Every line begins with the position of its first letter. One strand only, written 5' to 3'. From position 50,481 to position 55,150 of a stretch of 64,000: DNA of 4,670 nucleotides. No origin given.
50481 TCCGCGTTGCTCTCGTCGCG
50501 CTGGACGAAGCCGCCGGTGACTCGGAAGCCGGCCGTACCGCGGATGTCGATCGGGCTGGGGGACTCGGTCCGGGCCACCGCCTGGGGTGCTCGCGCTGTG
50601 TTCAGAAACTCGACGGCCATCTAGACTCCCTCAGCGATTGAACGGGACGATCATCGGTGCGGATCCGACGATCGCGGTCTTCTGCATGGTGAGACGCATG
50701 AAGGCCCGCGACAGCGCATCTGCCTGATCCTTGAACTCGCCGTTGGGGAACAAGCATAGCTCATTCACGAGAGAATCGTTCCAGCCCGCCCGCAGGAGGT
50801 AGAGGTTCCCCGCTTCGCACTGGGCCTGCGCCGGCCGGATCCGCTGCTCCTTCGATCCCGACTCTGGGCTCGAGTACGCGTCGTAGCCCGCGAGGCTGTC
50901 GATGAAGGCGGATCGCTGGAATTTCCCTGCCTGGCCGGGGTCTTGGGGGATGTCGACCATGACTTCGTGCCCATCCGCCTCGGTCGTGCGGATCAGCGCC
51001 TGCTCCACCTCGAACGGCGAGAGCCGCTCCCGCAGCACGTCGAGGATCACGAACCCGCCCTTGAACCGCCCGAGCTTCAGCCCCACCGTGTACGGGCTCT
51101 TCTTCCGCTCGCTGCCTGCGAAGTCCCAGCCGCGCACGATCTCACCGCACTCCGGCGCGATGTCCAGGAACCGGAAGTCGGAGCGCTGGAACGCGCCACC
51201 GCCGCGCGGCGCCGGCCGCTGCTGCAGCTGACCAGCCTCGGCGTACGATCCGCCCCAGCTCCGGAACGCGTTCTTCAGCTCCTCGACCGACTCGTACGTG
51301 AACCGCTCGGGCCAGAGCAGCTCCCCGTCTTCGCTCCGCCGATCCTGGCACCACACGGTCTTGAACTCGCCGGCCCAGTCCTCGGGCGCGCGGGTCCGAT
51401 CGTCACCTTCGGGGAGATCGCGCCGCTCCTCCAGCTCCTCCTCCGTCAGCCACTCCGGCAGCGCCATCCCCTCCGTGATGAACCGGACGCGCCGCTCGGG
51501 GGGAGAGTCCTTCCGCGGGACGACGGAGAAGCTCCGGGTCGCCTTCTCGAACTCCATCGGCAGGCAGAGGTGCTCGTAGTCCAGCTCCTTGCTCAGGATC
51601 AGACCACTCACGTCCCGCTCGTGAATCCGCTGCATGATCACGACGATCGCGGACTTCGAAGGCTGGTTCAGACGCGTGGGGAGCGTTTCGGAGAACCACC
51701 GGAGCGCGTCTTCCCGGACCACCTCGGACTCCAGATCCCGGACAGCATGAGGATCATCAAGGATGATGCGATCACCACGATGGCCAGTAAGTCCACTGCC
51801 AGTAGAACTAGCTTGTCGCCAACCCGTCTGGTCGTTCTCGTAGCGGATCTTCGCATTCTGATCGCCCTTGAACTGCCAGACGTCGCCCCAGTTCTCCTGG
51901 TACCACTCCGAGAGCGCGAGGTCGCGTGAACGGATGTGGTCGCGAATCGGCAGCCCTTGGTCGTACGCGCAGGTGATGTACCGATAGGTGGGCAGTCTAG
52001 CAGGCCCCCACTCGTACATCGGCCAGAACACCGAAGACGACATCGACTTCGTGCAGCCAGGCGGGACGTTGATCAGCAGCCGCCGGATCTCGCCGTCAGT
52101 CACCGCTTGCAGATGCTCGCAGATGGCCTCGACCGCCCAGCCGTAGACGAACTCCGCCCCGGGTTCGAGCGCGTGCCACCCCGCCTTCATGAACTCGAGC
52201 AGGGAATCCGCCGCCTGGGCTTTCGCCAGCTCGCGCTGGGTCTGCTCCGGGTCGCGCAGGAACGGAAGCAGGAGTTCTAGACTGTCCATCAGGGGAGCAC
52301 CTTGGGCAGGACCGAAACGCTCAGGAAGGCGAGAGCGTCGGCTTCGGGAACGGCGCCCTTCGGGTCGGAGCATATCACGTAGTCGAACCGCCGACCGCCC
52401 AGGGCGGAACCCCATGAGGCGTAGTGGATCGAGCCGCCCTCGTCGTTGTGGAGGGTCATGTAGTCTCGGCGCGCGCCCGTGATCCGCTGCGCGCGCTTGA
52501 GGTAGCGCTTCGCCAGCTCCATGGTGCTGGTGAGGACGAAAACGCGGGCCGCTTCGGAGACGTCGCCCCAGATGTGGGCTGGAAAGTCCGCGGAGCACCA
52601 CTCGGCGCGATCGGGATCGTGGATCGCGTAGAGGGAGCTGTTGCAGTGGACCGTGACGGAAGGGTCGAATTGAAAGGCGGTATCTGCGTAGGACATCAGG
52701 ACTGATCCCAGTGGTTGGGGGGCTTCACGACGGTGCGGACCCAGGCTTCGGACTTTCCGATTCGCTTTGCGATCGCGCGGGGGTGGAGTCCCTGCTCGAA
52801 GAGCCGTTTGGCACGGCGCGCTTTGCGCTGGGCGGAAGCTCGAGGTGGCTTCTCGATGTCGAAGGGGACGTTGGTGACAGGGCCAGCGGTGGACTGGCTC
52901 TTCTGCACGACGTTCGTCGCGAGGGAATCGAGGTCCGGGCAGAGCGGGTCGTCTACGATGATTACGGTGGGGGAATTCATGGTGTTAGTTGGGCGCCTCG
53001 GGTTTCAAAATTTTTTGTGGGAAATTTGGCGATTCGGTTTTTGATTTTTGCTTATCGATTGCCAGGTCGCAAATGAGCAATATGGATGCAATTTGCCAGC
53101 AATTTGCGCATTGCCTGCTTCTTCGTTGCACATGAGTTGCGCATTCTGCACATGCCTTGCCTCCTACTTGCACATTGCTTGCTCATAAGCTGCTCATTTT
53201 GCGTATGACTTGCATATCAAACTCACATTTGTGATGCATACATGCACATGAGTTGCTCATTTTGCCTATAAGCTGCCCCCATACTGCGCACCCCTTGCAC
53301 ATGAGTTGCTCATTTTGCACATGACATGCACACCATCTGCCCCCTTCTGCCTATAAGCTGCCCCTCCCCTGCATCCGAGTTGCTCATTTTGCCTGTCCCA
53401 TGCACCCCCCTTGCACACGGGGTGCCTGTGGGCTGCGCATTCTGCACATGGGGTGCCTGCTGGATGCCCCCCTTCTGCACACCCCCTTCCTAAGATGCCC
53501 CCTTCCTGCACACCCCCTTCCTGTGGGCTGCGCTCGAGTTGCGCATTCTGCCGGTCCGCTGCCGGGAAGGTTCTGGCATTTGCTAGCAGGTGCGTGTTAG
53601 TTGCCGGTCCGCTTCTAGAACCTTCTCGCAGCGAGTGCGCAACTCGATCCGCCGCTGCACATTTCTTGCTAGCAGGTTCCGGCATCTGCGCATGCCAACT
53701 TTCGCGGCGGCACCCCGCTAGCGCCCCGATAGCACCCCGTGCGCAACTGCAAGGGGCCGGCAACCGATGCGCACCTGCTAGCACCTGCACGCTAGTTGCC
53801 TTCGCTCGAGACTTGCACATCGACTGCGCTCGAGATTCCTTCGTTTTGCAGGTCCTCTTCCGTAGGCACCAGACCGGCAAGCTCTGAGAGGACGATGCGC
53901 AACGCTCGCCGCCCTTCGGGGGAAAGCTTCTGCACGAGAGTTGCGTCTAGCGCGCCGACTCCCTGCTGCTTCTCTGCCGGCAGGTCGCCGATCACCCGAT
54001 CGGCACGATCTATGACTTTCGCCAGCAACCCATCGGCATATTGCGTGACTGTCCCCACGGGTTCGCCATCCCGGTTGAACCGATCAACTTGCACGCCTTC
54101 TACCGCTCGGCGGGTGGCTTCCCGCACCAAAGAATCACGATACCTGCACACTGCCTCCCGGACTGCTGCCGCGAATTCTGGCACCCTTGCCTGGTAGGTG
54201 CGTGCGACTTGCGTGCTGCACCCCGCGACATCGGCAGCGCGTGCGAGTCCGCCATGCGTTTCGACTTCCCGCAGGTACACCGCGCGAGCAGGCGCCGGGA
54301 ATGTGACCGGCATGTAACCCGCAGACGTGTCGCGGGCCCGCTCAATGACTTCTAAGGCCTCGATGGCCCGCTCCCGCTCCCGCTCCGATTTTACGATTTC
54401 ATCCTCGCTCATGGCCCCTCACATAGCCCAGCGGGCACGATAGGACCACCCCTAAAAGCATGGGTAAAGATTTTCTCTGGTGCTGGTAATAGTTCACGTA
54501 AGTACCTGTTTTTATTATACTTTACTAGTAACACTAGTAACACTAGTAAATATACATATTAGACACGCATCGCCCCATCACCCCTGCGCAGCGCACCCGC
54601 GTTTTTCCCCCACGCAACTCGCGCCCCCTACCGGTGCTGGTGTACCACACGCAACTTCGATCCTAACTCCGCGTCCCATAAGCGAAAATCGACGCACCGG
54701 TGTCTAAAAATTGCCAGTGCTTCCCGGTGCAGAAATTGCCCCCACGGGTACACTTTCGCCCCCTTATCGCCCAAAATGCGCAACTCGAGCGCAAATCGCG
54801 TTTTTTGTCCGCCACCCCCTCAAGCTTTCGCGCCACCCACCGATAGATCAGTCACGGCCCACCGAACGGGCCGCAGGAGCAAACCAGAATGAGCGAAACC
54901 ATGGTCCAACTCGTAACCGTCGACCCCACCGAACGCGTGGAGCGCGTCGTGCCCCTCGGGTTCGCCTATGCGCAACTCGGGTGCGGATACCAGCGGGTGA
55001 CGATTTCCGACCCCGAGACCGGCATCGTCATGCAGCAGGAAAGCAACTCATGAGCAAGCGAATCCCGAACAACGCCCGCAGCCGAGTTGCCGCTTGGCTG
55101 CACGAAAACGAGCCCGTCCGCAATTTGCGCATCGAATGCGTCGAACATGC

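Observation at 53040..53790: ~800-bp repeat-dense non-coding hub: dyad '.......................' iterons, C-rich and GCTAGC repeats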

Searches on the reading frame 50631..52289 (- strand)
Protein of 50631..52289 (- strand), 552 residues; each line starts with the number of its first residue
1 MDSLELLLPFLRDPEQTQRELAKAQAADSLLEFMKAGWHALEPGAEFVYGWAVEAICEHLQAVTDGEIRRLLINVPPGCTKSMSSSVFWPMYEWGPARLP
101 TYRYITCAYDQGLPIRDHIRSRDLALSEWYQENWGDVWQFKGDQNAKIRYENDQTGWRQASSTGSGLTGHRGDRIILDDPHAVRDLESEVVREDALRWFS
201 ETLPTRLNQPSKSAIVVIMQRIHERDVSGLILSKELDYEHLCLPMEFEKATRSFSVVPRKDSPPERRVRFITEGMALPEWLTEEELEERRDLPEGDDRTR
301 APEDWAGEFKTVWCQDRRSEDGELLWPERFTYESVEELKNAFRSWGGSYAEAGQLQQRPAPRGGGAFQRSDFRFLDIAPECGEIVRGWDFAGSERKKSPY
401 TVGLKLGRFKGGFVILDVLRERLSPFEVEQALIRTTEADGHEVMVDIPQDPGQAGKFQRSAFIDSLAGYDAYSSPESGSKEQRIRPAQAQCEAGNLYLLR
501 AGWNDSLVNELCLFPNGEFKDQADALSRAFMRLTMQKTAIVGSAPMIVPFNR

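Call 10: search_dna_similar(query=window:50634-52289:-, collection=phages, mode=protein, max_rows=15)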
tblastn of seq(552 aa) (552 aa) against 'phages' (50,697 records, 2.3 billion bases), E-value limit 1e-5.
Records with a match: 1992; places in all: 1993; records where one place covers at least 80% of the query: 38.
Best place of each record, by identity: <60% 1992.
By first word of the organism name: Klebsiella 383; Escherichia 292; Pseudomonas 235; Vibrio 181; Microbacterium 174; Salmonella 79; Gordonia 60; Erwinia 59; Acinetobacter 57; Bacteriophage 45; and 74 more.
By host as written in the record: - 286; Klebsiella pneumoniae 187; Escherichia coli 86; Microbacterium foliorum NRRL B-24224 SEA 81; Pseudomonas aeruginosa 73; Microbacterium foliorum NRRL B-24224 65; Escherichia coli DSM 12242 43; Gordonia terrae 3612 42; and 465 more.
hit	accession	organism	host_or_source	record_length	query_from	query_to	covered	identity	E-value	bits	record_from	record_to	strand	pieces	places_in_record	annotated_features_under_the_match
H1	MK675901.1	Shewanella phage S0112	Shewanella indica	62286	5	547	98%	51.2%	3e-174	551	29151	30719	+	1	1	terminase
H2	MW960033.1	Rhizobium phage RHph_X3_2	Sinorhizobium americanum X3_2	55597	18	533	83%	45.8%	1e-63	416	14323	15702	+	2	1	terminase large subunit protein | terminase small subunit protein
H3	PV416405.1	Erythrobacter phage ZS04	Erythrobacter sp. JL475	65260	4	546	98%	36.2%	2e-92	315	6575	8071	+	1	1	terminase large subunit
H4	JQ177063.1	Aeromonas phage vB_AsaM-56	Aeromonas salmonicida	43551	6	544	98%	36.1%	3e-85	295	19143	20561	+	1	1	putative TerL large-subunit terminase | putative TerS small-subunit terminase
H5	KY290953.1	Aeromonas phage 51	Aeromonas salmonicida HER1108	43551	6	544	98%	36.1%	3e-85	295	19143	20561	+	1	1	terminase large subunit | terminase small subunit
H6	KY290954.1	Aeromonas phage 56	Aeromonas salmonicida HER1084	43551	6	544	98%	36.1%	3e-85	295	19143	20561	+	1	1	terminase large subunit | terminase small subunit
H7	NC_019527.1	Aeromonas phage vB_AsaM-56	Aeromonas salmonicida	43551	6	544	98%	36.1%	3e-85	295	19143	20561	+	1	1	terminase large subunit | putative TerS small-subunit terminase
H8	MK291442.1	Paracoccus phage vB_PkoS_Pkon1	Paracoccus kondratievae NCIMB 13773T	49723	29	543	93%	36.7%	3e-83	289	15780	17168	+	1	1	terminase large subunit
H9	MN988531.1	Rhizobium phage RHph_Y5A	Rhizobium phaseoli N161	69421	29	550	95%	36.2%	6e-86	296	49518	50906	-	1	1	terminase large subunit protein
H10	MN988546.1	Rhizobium phage RHph_Y2_4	Rhizobium phaseoli Y2_4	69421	29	550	95%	36.2%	6e-86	296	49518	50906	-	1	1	terminase large subunit protein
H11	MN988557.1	Rhizobium phage RHph_Y52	Rhizobium phaseoli IE6794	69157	29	550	95%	36.2%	1e-85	296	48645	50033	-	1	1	terminase large subunit protein | hypothetical protein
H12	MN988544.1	Rhizobium phage RHph_Y21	Rhizobium phaseoli N841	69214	29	550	95%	36.2%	1e-85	296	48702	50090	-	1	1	terminase large subunit protein | hypothetical protein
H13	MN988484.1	Rhizobium phage RHph_Y60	Rhizobium etli TAL182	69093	29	550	95%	35.5%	5e-83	288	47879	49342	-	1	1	terminase large subunit protein | hypothetical protein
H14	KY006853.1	Erythrobacter phage vB_EliS_R6L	Erythrobacter litoralis DSM 8509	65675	32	546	93%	35.9%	4e-90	309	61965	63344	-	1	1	terminase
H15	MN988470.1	Rhizobium phage RHph_TM3_3_9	Rhizobium etli T3_9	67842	29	529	91%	36.7%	3e-85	295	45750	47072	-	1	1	terminase large subunit protein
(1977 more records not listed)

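Call 19: find_related_loci(query=window:50631-52289:-, collection=viral_contigs, flank=10000)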
Query window:50631-52289:- (552 aa) in viral_contigs; peptide patterns used: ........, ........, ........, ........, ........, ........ (x = any residue, [..] = any of these).
51 stretches matched a pattern; 50 encode a relative of the query (tblastn E <= 1e-3); 50 distinct loci.
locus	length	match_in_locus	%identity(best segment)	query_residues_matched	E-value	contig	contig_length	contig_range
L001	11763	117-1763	86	4-552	0e+0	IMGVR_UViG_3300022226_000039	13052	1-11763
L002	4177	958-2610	86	2-552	0e+0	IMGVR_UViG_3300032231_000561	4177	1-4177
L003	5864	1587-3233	86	4-552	0e+0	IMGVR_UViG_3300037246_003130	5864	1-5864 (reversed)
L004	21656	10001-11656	87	1-552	0e+0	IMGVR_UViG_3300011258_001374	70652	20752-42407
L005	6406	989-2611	86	12-552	0e+0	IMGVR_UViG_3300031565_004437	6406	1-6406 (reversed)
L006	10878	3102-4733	78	12-552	0e+0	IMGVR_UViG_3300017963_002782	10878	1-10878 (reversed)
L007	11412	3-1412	86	83-552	0e+0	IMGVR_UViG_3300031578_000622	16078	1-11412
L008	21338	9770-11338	55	6-548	0e+0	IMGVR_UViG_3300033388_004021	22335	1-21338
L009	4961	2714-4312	54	1-542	0e+0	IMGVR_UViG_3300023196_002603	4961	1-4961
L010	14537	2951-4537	53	5-548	0e+0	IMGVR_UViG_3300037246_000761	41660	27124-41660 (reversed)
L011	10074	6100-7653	54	24-548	0e+0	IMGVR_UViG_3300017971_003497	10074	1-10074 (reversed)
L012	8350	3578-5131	54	24-548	0e+0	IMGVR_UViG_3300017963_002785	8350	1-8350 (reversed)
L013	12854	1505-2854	53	81-548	3e-155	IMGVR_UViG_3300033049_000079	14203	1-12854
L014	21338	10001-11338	42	29-534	6e-117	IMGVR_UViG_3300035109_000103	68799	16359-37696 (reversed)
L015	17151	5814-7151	42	29-534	1e-116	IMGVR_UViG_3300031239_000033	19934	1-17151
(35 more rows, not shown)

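Call 27: get_annotated_region(hit=H1, flank=6000)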
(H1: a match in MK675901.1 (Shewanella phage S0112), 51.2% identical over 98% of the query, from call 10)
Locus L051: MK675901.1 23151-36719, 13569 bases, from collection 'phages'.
description: Shewanella phage S0112, complete genome.
organism: Shewanella phage S0112 (NCBI taxid 2559821)
taxonomy: Viruses; Duplodnaviria; Heunggongvirae; Uroviricota; Caudoviricetes
host: Shewanella indica; source: -; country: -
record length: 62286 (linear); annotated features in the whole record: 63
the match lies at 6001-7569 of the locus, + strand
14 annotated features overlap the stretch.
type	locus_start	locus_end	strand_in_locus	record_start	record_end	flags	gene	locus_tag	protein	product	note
CDS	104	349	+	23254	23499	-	-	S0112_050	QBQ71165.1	hypothetical protein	hypothetical protein VPAG_00055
CDS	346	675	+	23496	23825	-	-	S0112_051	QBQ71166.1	hypothetical protein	-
CDS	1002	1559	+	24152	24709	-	-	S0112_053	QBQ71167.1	hypothetical protein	hypothetical protein phiL_054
CDS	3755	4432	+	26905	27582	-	-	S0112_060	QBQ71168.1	alpha/beta hydrolase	-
CDS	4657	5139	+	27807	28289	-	-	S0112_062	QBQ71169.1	putative endolysin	-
CDS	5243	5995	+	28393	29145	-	-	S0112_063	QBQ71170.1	hypothetical protein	gp58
CDS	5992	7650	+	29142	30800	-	-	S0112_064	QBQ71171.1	terminase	-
CDS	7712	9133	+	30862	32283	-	-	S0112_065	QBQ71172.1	hypothetical protein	hypothetical protein RDJLphi1_gp67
CDS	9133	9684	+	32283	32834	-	-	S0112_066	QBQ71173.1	head-tail connector protein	-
CDS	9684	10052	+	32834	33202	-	-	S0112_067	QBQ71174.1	hypothetical protein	hypothetical protein KPP23_082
CDS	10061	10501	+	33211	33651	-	-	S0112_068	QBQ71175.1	hypothetical protein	-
CDS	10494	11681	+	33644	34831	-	-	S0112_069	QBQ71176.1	hypothetical protein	hypothetical protein RDJLphi1_gp72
CDS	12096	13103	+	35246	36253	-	-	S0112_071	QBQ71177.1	major capsid protein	-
CDS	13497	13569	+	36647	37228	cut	-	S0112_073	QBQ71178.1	hypothetical protein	hypothetical protein S14_128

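Call 34: search_protein_families(library=pfam, proteins=[window:50631-52289:-], max_evalue=0.001)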
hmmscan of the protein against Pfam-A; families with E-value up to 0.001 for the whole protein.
window:50631-52289:- (552 aa): 1 family
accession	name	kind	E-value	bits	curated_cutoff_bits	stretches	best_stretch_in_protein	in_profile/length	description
PF17289.8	Terminase_6C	-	1.9e-13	51.1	22.6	1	386-532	1-154/155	Terminase RNaseH-like domain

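Call 83: search_dna_similar(query=window:50631-52289:-, collection=phages, mode=protein, max_rows=45, rows=spread)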
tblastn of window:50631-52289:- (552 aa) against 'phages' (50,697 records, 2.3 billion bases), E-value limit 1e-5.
Records with a match: 1992; places in all: 1993; records where one place covers at least 80% of the query: 38.
Best place of each record, by identity: <60% 1992.
By first word of the organism name: Klebsiella 383; Escherichia 292; Pseudomonas 235; Vibrio 181; Microbacterium 174; Salmonella 79; Gordonia 60; Erwinia 59; Acinetobacter 57; Bacteriophage 45; and 74 more.
By host as written in the record: - 286; Klebsiella pneumoniae 187; Escherichia coli 86; Microbacterium foliorum NRRL B-24224 SEA 81; Pseudomonas aeruginosa 73; Microbacterium foliorum NRRL B-24224 65; Escherichia coli DSM 12242 43; Gordonia terrae 3612 42; and 465 more.
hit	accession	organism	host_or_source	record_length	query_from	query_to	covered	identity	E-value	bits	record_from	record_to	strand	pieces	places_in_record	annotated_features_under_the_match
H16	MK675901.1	Shewanella phage S0112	Shewanella indica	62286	5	547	98%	51.2%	3e-174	551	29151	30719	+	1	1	terminase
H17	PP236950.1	Acinetobacter phage vB_AbaS_Ftm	Acinetobacter baumannii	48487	44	533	78%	35.6%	3e-37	252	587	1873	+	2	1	terminase large subunit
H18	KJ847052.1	Idiomarinaceae phage 1N2-2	Idiomarinaceae bacterium N2-2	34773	18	537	82%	28.8%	5e-25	173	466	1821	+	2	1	putative large terminase | putative small terminase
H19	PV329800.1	Microbacterium phage Exploradora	Microbacterium foliorum NRRL B-24224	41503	142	499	65%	24.9%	1e-7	61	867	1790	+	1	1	2: terminase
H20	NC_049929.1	Microbacterium phage Teagan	Microbacterium foliorum NRRL B-24224 SEA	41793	142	499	65%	24.9%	2e-7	61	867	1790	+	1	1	2: terminase large subunit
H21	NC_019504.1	Erwinia phage vB_EamM-Y2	Erwinia amylovora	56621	3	433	78%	20.4%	1e-8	64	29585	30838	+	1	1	terminase large subunit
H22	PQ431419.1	Erwinia phage EaPF9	Erwinia amylovora 4/82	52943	5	410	74%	20.7%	9e-9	65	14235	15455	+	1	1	terminase large subunit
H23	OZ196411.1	Vibrio phage K33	Seawater and oysters mix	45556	44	250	38%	33.0%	5e-18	94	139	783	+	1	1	terminase large subunit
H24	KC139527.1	Salmonella phage FSL SP-010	Salmonella enterica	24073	363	537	32%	38.9%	8e-18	94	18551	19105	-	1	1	terminase large subunit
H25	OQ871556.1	Salmonella phage SUT_S820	Salmonella paratyphi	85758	363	537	32%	38.9%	1e-17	93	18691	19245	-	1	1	hypothetical protein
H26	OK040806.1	Escherichia phage CL1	Escherichia coli C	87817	363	537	32%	38.9%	1e-17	93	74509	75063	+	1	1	phage terminase large subunit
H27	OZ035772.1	Felixounavirus LF82P3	-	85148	363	537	32%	38.9%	1e-17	93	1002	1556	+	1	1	record has no annotation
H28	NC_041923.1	Salmonella phage Mushroom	Salmonella sp.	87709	363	537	32%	38.9%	1e-17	93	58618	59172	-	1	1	terminase large subunit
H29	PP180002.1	Escherichia phage mEp013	Escherichia coli K-12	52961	55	261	38%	31.2%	6e-18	94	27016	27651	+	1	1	hypothetical protein | terminator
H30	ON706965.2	Erwinia phage Roscha1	Erwinia amylovora 1/79Sm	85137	363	543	33%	35.1%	7e-15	84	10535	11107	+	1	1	putative terminase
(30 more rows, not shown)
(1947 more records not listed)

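Call 91: find_related_loci(query=window:50631-52289:-, collection=genome_contigs, flank=5000)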
Query window:50631-52289:- (552 aa) in genome_contigs; peptide patterns used: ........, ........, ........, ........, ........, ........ (x = any residue, [..] = any of these).
40 stretches matched a pattern; 3 encode a relative of the query (tblastn E <= 1e-3); 3 distinct loci.
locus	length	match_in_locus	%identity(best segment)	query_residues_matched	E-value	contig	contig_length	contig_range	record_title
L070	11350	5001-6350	53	81-548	1e-156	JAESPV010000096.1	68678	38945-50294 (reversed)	MAG: Desulfocapsa sp. isolate NORP205 MHASMcontig_104494, whole genome shotgun sequence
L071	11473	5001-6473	34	6-546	3e-82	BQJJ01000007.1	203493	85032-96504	MAG: Methyloligella sp. DHS20C07 DNA, sequence07, whole genome shotgun sequence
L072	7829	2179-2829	27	322-529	5e-9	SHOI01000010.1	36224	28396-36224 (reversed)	MAG: Sphaerochaeta sp. isolate MAG5 NODE_141_length_36224_cov_13.693273, whole genome shotgun sequence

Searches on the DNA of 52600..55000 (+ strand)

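Call 9: search_dna_similar(query=window:52600-55000:+, collection=phages, mode=distant, max_rows=20)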
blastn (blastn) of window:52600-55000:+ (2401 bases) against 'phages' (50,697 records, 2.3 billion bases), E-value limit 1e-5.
No match.

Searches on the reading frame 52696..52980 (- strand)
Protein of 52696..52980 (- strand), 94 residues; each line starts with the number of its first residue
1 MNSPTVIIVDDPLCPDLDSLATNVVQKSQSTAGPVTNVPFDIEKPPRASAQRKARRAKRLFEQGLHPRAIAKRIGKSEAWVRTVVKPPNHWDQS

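Call 11: search_protein_families(library=pfam, proteins=[window:52696-52980:-], max_evalue=0.1)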
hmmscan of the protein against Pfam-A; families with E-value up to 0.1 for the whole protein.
window:52696-52980:- (94 aa): 1 family
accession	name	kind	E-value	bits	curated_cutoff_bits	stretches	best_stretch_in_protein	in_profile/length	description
PF13384.12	HTH_23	-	0.00077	19.7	24.6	1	48-85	2-38/50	Homeodomain-like domain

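Call 12: search_protein_families(library=phrogs, proteins=[window:52696-52980:-], max_evalue=0.1)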
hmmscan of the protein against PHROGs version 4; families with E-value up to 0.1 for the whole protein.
window:52696-52980:- (94 aa): 7 families
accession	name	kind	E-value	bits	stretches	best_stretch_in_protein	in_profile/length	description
phrog_645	-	DNA, RNA and nucleotide metabolism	0.007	17.5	1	40-85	13-59/196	Rnase E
phrog_7061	-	DNA, RNA and nucleotide metabolism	0.0075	17.8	1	50-86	30-66/70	HTH DNA binding protein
phrog_6223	-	transcription regulation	0.01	16.9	1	62-84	15-37/73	transcriptional repressor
phrog_1033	-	DNA, RNA and nucleotide metabolism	0.017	15.9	1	49-84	137-172/334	ParB-like partition protein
phrog_34700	-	transcription regulation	0.044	15.2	1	62-85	23-46/74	transcriptional regulator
phrog_664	-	DNA, RNA and nucleotide metabolism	0.046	14.6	1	34-79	81-115/210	DNA binding protein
phrog_4291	-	DNA, RNA and nucleotide metabolism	0.082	12.1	1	48-88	77-117/909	RNA-dependent RNA polymerase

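Call 38: find_encoding_contigs(protein=window:52696-52980:-, flank=3000, max_places=8)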
Protein window:52696-52980:- (94 aa): 7 contigs read that carry it; 3 places shown.
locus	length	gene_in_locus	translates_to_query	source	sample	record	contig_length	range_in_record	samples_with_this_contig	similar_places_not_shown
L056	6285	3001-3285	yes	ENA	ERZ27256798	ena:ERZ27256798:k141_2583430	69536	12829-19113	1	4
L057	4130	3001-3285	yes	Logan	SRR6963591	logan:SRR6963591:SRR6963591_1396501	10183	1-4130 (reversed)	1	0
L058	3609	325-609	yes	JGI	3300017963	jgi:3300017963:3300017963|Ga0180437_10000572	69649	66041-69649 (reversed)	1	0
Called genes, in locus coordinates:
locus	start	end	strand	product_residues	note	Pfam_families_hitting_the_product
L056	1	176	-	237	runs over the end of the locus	-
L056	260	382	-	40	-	-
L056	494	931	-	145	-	-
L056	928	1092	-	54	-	-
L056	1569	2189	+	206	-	-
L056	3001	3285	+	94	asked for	-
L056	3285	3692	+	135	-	-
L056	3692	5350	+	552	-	PF17289:Terminase_6C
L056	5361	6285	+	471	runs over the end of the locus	PF06074:Portal_Mu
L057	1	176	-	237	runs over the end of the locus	-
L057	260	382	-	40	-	-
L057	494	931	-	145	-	-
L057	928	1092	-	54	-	-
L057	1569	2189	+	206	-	-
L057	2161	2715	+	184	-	-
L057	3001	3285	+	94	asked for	-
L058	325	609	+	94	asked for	-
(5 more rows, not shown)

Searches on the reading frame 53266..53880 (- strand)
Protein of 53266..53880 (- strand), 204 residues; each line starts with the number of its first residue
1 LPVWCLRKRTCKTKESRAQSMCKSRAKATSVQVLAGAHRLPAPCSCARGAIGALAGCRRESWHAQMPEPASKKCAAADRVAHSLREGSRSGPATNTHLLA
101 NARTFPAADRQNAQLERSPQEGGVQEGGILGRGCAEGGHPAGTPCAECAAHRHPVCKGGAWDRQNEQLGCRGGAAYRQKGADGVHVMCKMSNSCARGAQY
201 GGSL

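Call 11: search_protein_families(library=pfam, proteins=[window:53266-53880:-], max_evalue=0.1)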
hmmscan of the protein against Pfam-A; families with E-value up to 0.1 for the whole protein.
window:53266-53880:- (204 aa): 0 families

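Call 12: search_protein_families(library=phrogs, proteins=[window:53266-53880:-], max_evalue=0.1)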
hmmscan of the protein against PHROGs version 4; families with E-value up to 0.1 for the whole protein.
window:53266-53880:- (204 aa): 0 families

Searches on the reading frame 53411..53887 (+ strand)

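Call 11: search_protein_families(library=pfam, proteins=[window:53411-53887:+], max_evalue=0.1)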
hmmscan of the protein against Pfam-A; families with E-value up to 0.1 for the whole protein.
window:53411-53887:+ (158 aa): 1 family
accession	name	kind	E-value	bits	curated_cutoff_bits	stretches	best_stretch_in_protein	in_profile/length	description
PF13471.12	Transglut_core3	-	0.081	13.3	26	0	98-154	23-73/117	Transglutaminase-like superfamily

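Call 12: search_protein_families(library=phrogs, proteins=[window:53411-53887:+], max_evalue=0.1)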
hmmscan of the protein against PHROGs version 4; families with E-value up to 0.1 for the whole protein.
window:53411-53887:+ (158 aa): 0 families
